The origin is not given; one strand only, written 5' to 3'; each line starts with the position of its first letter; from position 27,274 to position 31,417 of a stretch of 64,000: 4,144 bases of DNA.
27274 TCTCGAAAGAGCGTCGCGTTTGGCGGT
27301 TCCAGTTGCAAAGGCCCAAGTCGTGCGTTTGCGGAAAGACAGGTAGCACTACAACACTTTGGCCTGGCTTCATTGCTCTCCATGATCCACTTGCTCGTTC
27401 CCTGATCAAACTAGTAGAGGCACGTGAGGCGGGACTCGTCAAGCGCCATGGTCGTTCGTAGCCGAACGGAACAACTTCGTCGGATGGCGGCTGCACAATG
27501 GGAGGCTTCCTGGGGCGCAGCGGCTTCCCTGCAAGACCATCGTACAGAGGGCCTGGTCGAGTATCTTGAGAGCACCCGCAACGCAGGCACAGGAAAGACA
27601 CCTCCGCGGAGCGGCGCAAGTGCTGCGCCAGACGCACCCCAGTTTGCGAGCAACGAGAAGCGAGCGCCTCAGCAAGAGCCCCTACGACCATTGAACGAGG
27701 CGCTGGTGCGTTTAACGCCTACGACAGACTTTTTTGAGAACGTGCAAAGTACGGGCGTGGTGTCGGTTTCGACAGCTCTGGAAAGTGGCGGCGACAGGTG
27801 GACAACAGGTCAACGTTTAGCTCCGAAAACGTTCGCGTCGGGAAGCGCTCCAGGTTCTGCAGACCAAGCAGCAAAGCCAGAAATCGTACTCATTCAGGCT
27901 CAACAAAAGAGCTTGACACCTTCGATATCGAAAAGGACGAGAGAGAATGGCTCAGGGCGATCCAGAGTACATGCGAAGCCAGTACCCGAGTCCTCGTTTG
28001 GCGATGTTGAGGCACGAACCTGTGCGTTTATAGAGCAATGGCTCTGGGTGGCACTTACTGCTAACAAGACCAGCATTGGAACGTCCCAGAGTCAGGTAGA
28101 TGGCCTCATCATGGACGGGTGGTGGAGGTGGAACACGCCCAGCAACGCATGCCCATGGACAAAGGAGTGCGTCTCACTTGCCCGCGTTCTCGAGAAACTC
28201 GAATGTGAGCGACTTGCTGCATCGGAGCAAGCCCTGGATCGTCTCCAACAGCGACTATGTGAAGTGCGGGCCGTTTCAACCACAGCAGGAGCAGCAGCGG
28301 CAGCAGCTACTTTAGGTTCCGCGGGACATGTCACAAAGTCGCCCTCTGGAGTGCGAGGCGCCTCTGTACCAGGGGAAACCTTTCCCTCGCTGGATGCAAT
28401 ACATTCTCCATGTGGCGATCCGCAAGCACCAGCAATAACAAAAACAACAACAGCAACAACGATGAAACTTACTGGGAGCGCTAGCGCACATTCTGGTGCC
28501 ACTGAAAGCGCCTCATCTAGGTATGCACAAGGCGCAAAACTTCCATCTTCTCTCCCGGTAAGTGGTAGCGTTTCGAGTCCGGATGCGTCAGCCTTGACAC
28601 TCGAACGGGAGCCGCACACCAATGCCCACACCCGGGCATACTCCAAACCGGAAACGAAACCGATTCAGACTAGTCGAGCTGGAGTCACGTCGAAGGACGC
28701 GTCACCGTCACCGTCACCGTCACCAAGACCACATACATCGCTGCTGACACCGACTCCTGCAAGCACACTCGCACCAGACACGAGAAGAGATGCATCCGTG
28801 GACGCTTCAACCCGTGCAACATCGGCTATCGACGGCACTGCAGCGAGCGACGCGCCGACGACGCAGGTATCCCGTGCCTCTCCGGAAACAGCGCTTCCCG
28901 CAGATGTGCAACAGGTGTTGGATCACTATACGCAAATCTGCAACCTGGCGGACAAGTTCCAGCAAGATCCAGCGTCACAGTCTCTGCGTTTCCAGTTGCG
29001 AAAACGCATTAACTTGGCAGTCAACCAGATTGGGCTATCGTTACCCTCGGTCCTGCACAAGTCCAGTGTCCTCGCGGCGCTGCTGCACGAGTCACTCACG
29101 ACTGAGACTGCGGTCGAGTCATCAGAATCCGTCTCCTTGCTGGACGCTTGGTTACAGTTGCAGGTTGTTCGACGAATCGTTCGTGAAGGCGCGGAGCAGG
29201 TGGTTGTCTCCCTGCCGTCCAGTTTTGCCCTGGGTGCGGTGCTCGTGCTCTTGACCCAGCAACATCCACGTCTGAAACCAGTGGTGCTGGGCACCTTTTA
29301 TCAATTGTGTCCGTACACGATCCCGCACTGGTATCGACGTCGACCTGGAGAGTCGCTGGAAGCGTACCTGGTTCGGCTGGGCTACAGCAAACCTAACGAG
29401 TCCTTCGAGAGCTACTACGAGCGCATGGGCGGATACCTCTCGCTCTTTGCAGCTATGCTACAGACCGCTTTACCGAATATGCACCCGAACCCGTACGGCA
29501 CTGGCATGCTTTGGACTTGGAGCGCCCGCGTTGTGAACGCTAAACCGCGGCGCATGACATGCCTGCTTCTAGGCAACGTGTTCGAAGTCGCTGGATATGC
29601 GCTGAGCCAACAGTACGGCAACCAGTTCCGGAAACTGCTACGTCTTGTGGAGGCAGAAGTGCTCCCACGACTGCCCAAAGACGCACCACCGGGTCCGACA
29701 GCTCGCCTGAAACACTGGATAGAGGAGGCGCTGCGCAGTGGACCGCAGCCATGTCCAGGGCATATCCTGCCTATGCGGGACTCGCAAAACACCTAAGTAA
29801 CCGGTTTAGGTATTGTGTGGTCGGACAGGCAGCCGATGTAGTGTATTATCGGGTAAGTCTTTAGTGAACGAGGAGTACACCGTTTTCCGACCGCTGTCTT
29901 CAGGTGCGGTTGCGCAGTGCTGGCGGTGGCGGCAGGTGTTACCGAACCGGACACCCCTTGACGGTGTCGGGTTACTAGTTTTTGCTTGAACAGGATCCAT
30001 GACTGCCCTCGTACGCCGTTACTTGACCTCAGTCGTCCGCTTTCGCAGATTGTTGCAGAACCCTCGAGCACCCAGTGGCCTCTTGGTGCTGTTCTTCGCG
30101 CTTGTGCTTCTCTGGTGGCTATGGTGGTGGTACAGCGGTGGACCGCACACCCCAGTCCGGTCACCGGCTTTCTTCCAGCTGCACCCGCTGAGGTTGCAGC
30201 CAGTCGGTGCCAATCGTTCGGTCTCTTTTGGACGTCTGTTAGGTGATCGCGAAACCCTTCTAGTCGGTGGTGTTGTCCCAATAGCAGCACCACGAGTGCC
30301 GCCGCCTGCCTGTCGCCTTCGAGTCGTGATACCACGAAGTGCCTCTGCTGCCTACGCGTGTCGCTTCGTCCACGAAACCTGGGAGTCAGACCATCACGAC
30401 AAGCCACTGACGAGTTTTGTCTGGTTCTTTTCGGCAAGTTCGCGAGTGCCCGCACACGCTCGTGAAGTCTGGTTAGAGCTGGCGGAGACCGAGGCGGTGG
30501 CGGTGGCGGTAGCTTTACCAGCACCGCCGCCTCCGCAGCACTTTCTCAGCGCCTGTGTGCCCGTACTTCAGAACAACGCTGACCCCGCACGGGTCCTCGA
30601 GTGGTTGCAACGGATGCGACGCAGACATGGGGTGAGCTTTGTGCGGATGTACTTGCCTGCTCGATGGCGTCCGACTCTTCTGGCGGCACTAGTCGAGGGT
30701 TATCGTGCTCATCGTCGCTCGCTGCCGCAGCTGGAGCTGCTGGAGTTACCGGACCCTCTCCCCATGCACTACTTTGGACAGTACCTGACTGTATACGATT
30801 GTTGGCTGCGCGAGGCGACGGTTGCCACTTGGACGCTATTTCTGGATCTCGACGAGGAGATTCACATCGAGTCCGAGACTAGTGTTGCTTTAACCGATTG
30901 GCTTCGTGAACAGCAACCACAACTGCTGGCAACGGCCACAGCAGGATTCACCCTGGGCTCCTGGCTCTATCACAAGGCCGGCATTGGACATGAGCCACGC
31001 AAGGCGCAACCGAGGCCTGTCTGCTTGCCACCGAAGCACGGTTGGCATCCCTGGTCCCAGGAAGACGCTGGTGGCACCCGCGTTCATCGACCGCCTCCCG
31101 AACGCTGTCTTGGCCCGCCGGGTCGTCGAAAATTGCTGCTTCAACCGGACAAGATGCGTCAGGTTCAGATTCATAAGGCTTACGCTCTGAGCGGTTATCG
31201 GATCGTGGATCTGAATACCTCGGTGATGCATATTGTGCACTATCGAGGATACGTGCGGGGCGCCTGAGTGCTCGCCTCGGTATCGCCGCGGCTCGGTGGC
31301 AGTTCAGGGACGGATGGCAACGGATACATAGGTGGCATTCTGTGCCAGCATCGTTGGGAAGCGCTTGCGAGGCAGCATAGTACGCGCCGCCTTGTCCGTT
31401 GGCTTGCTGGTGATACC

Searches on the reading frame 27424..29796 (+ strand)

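Call 9: search_protein_families(library=pfam, proteins=[window:27424-29796:+])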
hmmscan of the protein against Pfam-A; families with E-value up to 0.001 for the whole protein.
window:27424-29796:+ (790 aa): 1 family
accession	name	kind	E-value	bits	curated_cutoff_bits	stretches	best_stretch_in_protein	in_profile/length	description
PF07817.19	GLE1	-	1.3e-47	162.7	24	1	507-742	9-249/250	GLE1-like protein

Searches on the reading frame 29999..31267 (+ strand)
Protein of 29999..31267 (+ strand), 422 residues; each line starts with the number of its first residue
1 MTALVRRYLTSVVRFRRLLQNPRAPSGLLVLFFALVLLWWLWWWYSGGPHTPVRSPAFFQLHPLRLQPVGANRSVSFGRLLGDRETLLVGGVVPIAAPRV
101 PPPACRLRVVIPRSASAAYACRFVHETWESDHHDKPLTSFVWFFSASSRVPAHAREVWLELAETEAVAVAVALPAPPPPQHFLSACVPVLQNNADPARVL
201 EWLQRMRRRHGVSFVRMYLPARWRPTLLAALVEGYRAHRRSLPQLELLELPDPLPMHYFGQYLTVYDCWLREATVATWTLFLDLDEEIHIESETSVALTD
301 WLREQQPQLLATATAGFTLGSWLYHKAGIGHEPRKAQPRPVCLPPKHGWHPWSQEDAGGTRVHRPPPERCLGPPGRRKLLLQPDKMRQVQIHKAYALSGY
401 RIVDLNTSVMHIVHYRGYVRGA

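Call 71: search_protein_families(library=pfam, proteins=[window:29999-31267:+], max_evalue=0.01)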
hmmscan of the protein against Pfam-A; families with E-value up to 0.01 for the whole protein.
window:29999-31267:+ (422 aa): 1 family
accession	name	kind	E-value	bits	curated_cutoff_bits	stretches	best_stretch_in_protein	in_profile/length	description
PF01697.33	Glyco_transf_92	-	2.7e-07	30.9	23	1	183-418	3-214/249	Glycosyltransferase family 92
